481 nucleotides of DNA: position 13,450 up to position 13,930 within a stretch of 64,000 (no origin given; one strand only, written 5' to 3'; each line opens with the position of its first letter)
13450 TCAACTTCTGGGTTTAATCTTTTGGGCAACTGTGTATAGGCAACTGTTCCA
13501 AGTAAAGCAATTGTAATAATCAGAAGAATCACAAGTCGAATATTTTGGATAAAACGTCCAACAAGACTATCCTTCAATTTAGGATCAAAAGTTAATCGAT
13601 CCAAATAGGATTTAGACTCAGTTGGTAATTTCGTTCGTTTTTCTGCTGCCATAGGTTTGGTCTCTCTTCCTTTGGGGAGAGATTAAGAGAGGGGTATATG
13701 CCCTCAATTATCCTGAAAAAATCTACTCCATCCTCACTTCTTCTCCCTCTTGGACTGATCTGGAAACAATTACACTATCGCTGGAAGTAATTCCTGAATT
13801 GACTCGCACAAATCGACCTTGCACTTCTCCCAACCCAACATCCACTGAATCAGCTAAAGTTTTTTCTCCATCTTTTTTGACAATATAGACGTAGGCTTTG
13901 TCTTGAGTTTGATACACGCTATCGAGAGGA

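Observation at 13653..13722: Conserved two-hairpin intercistronic element directly upstream of the RND pump start codon (copy A)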

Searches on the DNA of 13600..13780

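Call 20: search_rna_families(source=window, start=13600, end=13780, threshold=evalue, max_evalue=10)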
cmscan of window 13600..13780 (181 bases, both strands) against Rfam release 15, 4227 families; matches with E-value up to 10: 7.
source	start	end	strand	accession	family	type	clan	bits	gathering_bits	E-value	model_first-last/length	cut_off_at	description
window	13672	13749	-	RF03778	mir-483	Gene; miRNA;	-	19.6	60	0.16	1-75/75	no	mir-483 microRNA precursor family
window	13675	13751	+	RF03873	mir-3192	Gene; miRNA;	-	16.8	80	0.69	1-77/77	no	mir-3192 microRNA precursor family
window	13689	13771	+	RF01635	ceN45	Gene; snRNA; snoRNA; HACA-box;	-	15.2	60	1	1-128/128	no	Caenorhabditis snoRNA ceN45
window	13662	13728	+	RF02921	RT-14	Gene; sRNA;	-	14.8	48.1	7.5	1-144/144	no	RT-14 RNA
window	13654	13692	+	RF03680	mir-9465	Gene; miRNA;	-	13.4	63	3.5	1-74/74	no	mir-9465 microRNA precursor family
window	13704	13758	-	RF00681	mir-198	Gene; miRNA;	-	13.2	70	7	1-62/62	no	mir-198 microRNA precursor family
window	13660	13696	+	RF01762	whalefall-1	Gene; sRNA;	-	10.7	37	3.7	1-56/56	no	Whalefall-1 RNA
